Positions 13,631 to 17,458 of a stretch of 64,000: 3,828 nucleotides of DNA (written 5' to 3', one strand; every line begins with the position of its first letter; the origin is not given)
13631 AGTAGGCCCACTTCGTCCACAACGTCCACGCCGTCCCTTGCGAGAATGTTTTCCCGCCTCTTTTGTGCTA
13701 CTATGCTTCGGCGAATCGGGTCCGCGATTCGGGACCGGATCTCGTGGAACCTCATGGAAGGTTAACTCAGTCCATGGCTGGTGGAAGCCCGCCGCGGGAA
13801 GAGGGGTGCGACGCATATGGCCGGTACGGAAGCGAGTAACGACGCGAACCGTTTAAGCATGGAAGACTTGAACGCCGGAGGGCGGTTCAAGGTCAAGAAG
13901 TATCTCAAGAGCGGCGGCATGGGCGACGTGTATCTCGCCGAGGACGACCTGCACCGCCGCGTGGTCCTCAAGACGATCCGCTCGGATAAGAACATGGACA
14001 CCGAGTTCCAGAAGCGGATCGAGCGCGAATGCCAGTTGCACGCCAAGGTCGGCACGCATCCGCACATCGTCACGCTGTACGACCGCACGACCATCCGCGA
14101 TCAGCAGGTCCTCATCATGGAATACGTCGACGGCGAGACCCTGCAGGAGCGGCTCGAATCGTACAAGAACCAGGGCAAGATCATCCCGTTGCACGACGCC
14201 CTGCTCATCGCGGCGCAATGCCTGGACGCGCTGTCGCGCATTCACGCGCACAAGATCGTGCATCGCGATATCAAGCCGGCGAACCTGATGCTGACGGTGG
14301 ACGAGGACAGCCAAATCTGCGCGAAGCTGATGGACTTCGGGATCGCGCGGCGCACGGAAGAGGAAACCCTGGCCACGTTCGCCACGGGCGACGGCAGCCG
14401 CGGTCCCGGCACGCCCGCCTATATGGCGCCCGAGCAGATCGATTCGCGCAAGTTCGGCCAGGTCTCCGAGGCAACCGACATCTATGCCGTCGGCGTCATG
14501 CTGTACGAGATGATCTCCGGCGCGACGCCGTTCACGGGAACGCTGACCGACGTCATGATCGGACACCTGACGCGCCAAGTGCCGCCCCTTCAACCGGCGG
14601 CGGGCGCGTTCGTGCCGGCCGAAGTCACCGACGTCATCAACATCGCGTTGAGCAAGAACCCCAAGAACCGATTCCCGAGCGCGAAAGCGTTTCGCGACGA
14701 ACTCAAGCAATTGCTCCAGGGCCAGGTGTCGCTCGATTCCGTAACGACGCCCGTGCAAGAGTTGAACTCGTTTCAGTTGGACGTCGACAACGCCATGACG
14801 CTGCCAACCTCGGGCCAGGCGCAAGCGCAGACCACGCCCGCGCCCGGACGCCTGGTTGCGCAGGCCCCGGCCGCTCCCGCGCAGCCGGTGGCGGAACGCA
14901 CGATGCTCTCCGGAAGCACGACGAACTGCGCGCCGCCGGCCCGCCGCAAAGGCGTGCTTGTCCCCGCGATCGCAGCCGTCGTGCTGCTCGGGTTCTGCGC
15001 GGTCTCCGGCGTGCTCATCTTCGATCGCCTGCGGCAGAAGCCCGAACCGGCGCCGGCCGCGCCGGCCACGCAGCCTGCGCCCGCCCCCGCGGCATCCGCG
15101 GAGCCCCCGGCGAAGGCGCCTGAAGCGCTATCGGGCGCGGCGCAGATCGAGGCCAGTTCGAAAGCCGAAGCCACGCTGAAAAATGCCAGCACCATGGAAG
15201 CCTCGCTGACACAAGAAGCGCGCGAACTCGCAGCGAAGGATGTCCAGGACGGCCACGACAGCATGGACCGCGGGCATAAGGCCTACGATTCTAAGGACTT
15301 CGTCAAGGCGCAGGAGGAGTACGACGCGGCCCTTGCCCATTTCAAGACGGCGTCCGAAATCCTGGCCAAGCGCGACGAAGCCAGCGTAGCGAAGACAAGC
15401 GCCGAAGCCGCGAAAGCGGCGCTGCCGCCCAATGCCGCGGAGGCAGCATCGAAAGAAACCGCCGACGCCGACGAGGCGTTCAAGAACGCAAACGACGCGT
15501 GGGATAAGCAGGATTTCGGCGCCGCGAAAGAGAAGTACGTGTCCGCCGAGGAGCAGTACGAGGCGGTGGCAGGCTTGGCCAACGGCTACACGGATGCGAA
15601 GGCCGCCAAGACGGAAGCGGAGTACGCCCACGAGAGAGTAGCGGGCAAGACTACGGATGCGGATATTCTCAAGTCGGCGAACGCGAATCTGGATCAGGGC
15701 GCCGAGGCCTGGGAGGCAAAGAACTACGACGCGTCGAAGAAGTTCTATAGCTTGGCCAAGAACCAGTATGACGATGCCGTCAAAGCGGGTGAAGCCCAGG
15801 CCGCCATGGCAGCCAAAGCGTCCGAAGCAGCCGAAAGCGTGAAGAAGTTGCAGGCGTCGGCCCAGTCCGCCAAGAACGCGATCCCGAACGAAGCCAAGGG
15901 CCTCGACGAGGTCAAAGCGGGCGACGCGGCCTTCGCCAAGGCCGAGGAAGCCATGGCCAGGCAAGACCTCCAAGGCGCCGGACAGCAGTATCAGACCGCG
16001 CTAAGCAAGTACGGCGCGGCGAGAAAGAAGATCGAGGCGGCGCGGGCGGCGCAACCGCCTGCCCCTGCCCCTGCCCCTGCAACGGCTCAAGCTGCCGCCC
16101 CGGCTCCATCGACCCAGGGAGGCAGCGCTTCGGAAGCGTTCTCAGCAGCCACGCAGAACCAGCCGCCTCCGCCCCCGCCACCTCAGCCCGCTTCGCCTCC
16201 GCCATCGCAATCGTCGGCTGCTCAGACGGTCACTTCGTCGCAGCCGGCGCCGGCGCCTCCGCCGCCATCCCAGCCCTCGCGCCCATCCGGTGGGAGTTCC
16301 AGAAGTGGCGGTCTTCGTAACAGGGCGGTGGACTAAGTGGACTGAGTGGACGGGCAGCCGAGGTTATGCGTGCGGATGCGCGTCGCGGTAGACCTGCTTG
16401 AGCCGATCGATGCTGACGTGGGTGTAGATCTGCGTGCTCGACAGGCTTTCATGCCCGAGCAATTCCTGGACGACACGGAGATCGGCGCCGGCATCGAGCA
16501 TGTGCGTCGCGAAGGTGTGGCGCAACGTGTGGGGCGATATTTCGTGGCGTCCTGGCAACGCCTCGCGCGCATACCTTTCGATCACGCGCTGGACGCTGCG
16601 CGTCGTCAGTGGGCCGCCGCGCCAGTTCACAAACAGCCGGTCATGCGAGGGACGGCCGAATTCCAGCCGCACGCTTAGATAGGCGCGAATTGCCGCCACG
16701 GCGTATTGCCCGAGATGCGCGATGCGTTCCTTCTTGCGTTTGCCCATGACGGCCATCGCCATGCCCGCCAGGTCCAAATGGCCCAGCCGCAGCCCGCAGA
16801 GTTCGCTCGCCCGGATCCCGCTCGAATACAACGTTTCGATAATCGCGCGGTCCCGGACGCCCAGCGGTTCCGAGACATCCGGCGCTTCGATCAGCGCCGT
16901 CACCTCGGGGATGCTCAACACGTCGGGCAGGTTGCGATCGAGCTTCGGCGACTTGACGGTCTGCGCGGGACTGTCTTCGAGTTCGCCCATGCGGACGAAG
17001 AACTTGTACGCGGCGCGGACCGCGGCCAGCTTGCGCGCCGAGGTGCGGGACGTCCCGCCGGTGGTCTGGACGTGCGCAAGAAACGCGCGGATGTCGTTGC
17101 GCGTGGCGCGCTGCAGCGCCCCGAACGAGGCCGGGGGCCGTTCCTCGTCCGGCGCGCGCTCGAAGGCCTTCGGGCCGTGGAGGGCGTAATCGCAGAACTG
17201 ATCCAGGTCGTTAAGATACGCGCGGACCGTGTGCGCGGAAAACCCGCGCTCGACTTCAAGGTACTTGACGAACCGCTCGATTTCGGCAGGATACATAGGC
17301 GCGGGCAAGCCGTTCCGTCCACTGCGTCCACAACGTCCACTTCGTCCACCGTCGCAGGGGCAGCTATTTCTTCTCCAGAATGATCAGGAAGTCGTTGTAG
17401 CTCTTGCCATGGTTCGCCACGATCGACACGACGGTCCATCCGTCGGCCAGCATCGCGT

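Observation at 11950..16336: ECF sigma factor fused to a polytopic membrane domain, directly followed by a Ser/Thr kinase carrying a fourfold extracellular repeat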

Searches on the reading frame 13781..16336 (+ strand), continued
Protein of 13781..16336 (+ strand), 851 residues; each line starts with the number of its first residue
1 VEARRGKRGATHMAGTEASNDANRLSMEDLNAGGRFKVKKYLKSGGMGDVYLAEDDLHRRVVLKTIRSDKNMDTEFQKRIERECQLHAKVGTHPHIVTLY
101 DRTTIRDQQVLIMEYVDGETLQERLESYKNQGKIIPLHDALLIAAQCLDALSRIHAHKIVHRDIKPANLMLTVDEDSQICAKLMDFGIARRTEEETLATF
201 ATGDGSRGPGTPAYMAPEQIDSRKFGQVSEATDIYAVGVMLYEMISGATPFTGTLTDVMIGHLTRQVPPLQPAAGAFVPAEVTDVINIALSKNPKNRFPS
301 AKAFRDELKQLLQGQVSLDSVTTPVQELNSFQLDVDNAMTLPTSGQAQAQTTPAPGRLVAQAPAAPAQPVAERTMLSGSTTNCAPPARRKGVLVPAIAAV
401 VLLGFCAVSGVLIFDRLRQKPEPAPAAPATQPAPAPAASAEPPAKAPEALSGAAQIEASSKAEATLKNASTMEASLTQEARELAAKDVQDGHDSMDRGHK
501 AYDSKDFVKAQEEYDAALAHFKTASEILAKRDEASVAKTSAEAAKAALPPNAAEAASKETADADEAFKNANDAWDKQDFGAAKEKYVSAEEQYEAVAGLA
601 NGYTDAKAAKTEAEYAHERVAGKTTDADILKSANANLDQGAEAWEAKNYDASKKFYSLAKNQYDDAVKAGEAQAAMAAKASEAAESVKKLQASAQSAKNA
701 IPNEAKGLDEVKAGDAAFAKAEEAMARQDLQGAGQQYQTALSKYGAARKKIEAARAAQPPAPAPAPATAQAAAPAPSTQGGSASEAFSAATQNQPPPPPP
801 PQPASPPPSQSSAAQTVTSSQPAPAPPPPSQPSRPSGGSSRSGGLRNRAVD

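Call 33: search_protein_families(library=pfam, proteins=[L005:6059-7729:+, L005:149-3304:+], max_evalue=0.001)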
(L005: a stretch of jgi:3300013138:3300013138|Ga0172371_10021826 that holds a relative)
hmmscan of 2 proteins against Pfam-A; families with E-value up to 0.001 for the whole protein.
L005:6059-7729:+ (557 aa): 3 families
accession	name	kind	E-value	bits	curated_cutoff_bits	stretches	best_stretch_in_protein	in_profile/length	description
PF22638.1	FlgK_D1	-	3.2e-55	187.7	28.6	1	96-323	2-229/233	Flagellar hook-associated protein FlgK helical domain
PF06429.18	Flg_bbr_C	-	1.2e-12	47.6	23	1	521-557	5-41/46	Flagellar basal body rod FlgEFG protein C-terminal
PF00460.25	Flg_bb_rod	-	1.7e-05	25.1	20.7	1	8-37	1-30/31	Flagella basal body rod protein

L005:149-3304:+ (1051 aa): 6 families
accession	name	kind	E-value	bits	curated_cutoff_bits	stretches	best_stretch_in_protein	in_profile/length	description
PF00498.31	FHA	-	2.4e-32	111.6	20.7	2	53-116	3-67/67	FHA domain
PF00005.33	ABC_tran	-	2.6e-29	103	25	1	259-406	1-137/137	ABC transporter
PF16697.10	Yop-YscD_cpl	-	2.6e-18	66.5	33.2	2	142-217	16-92/94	Inner membrane component of T3SS, cytoplasmic domain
PF12698.13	ABC2_membrane_3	-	5.4e-16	59.1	31.6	1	833-1039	165-344/347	ABC-2 family transporter protein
PF01061.29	ABC2_membrane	-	2.1e-12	47.5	26.9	1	837-994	54-211/211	ABC-2 type transporter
PF13304.12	AAA_21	-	1e-09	39.3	27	1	395-438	255-301/304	AAA domain, putative AbiEii toxin, Type IV TA system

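Call 61: search_protein_families(library=pfam, proteins=[P0122], max_evalue=0.01)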
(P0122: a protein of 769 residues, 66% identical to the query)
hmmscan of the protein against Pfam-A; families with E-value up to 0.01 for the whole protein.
P0122 (769 aa): 4 families
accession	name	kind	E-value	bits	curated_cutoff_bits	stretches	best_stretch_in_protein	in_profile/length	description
PF00069.31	Pkinase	-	1.1e-45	156.5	31.7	1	2-258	13-257/263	Protein kinase domain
PF07714.23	PK_Tyr_Ser-Thr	-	5.5e-27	95.1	23.1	1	5-252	16-248/258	Protein tyrosine and serine/threonine kinase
PF03109.22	ABC1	-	8.2e-06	25.6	22.9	1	61-149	140-219/244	ABC1 atypical kinase-like domain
PF17667.7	Pkinase_fungal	-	0.0018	17.5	24.1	1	100-173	293-363/387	Fungal protein kinase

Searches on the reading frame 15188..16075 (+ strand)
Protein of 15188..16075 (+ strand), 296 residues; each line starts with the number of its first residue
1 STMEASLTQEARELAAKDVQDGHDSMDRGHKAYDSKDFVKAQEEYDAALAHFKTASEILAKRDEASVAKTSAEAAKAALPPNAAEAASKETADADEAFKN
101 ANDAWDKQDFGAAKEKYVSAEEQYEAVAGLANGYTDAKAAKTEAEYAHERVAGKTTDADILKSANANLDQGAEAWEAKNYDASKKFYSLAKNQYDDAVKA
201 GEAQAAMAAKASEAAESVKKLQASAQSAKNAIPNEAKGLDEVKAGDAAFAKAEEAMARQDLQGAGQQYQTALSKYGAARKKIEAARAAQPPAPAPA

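Call 27: find_homologous_proteins(query=window:15188-16075:+, max_evalue=0.001)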
Query window:15188-16075:+: 8000 candidates shared short words with the query, none scored E <= 0.001.

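Call 59: search_protein_representatives(protein=window:15188-16075:+)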
Query: 296 residues. Proteins with E-value up to 0.001 (for the whole library): 3; up to 1e-10: 2; up to 1e-30: 1. The best 3 are listed.
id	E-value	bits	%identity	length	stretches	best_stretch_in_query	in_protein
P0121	1.2e-168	575.8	100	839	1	1-296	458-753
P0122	3.8e-14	69.7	35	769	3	13-128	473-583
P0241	5.0e-06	43.2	36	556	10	27-69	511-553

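Call 61: search_protein_families(library=pfam, proteins=[P0241], max_evalue=0.01)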
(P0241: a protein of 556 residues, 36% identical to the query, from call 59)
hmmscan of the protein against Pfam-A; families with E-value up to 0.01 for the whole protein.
P0241 (556 aa): 19 families
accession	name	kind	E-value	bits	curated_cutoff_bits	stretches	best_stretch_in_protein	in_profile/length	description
PF07719.23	TPR_2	-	8.3e-59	191.3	27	10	507-538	2-33/34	Tetratricopeptide repeat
PF00515.34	TPR_1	-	1.8e-54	179.9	27.8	9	507-539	2-34/34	Tetratricopeptide repeat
PF13414.12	TPR_11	-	9.6e-43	144.1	26.8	9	190-219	1-30/42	TPR repeat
PF13428.12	TPR_14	-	1.9e-37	124.3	23.5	3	508-543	3-38/44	Tetratricopeptide repeat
PF13181.12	TPR_8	-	3e-37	124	25.7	6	138-165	6-33/34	Tetratricopeptide repeat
PF13432.12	TPR_16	-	2e-31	108.5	32.7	6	491-539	20-64/65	Tetratricopeptide repeat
PF13424.12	TPR_12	-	7e-21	74.7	30.1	0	457-536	2-75/77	Tetratricopeptide repeat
PF13174.12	TPR_6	-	1.6e-20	72.7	26.3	0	134-165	1-32/33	Tetratricopeptide repeat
PF13371.12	TPR_9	-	1.7e-20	73.2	35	0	467-498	4-35/73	Tetratricopeptide repeat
PF14559.12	TPR_19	-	1.1e-15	58.1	25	1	470-541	3-60/68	Tetratricopeptide repeat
PF14853.12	Fis1_TPR_C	-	1.1e-13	51.6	25.3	0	141-171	9-39/53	Fis1 C-terminal tetratricopeptide repeat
PF13176.12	TPR_7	-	3.2e-09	36.6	27.9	0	356-383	6-33/36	Tetratricopeptide repeat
PF01239.28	PPTA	-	2.8e-07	30.3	29.5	0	258-286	1-29/32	Protein prenyltransferase alpha subunit repeat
PF03704.23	BTAD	-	9.8e-07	29.7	22.1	0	16-105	4-93/146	Bacterial transcriptional activator domain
PF08955.15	BofC_C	-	1.9e-05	25.1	21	0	316-372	18-72/74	BofC C-terminal domain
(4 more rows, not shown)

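Call 78: predict_structure(alignment_id=A3)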
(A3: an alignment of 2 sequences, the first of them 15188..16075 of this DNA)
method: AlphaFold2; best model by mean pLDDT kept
length: 296 residues; sequences in the alignment: 2
mean_pLDDT: 91.9   pTM: 0.62
mean pLDDT of the five models: 91.9, 91.0, 90.6, 89.9, 86.2
residues with pLDDT >= 90: 230; 70-90: 58; 50-70: 8; < 50: 0
segments of 3 or more residues with pLDDT < 50: none
pLDDT, mean of each block of 10 residues (from residue 1): 89 91 97 97 97 93 96 97 93 97 96 97 96 94 95 80 95 96 97 92 85 88 93 87 94 91 93 93 78 55
secondary structure, 60 per line:
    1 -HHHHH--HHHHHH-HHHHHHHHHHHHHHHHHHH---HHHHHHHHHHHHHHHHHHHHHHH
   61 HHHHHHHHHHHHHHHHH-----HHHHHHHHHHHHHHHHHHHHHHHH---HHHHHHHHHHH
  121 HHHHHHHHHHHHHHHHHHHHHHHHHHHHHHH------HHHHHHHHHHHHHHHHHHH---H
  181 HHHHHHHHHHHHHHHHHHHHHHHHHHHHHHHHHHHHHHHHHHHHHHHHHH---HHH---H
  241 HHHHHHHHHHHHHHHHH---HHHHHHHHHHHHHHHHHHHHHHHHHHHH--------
elements in order: H2-6 H9-14 H16-34 H38-77 H83-106 H110-151 H158-176 H180-230 H240-257 H261-288

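Call 80: fold_search(model_id=the predicted structure, library=pdb)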
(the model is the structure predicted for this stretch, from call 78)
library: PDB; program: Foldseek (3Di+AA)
matches with E <= 10: 25; with E <= 0.001: 0
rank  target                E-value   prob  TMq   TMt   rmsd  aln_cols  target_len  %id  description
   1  7udn_A                5.5e-01  0.21  0.18  0.19  30.1       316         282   11  Crystal structure of designed helical repeat protein RPB_PLP1_R6 in alternative conformation 2 (released 2023-03-22)
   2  7udm_A                8.4e-01  0.21  0.19  0.20  43.4       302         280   12  Crystal structure of designed helical repeat protein RPB_PLP1_R6 in alternative conformation 1 (with peptide) (released 2023-03-22)
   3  7uni_B                9.2e-01  0.21  0.16  0.19  33.7       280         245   14  De novo designed chlorophyll dimer protein with Zn pheophorbide a methyl ester, SP2-ZnPPaM (released 2023-04-19)
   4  7udm_B                1.1e+00  0.15  0.18  0.19  45.6       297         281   12  Crystal structure of designed helical repeat protein RPB_PLP1_R6 in alternative conformation 1 (with peptide) (released 2023-03-22)
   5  7udn_B                1.3e+00  0.12  0.16  0.17  45.2       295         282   12  Crystal structure of designed helical repeat protein RPB_PLP1_R6 in alternative conformation 2 (released 2023-03-22)
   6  7uni_D                2.7e+00  0.08  0.17  0.21  35.6       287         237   15  De novo designed chlorophyll dimer protein with Zn pheophorbide a methyl ester, SP2-ZnPPaM (released 2023-04-19)
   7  9dze_K                3.4e+00  0.06  0.14  0.14  30.2       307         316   16  Computationally Designed Bifaceted Protein Nanomaterial pD5-14 (released 2024-10-30)
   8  7uni_C                4.2e+00  0.08  0.16  0.19  33.9       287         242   14  De novo designed chlorophyll dimer protein with Zn pheophorbide a methyl ester, SP2-ZnPPaM (released 2023-04-19)
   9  8e1e_A                4.2e+00  0.04  0.13  0.16  36.5       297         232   15  Scaffolding protein functional sites using deep learning (released 2023-08-16)
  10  7udl_A                4.4e+00  0.06  0.16  0.17  34.8       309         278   14  Crystal structure of designed helical repeat protein RPB_PLP1_R6 bound to PLPx6 peptide (released 2023-03-22)
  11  9gdo_F                4.6e+00  0.02  0.12  0.09  39.1       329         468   14  Cryo-EM structure of Vibrio cholerae RNA polymerase holoenzyme bound to an ompU promoter DNA fragment (released 2025-12-17)
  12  8glt_1                4.8e+00  0.13  0.22  0.28  27.0       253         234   15  Backbone model of de novo-designed chlorophyll-binding nanocage O32-15 (released 2024-03-27)
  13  7unh_B                5.0e+00  0.08  0.19  0.22  26.0       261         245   17  De novo designed chlorophyll dimer protein in apo state, SP2 (released 2023-04-19)
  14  6vjs_Y                5.0e+00  0.02  0.13  0.09  40.2       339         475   13  Escherichia coli RNA polymerase and ureidothiophene-2-carboxylic acid complex (released 2020-10-07)
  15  3o1j_A                6.7e+00  0.08  0.25  0.26  42.0       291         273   12  Crystal Structure of the TorS sensor domain - TorT complex in the absence of isopropanol (released 2011-12-21)
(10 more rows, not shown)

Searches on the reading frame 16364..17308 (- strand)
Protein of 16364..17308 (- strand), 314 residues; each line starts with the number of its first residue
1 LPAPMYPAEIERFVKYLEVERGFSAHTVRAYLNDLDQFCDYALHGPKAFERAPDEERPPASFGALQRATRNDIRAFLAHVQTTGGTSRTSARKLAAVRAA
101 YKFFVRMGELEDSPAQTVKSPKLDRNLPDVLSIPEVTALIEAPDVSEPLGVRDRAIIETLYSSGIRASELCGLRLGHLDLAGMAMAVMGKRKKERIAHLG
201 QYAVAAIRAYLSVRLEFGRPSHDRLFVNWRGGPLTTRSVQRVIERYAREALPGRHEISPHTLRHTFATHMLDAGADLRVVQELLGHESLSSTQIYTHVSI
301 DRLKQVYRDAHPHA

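Call 3: search_protein_families(library=pfam, proteins=[window:16364-17308:-], max_evalue=0.01)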
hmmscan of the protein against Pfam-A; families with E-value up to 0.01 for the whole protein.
window:16364-17308:- (314 aa): 3 families
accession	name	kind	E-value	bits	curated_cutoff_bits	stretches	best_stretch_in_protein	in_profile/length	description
PF00589.27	Phage_integrase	-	8.7e-47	159.5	27.1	1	134-299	6-169/172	Phage integrase family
PF02899.23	Phage_int_SAM_1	-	5.9e-19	68.6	22.3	2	10-52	1-43/83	Phage integrase, N-terminal SAM-like domain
PF13495.12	Phage_int_SAM_4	-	6.7e-07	30.1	27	0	2-41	38-77/85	Phage integrase, N-terminal SAM-like domain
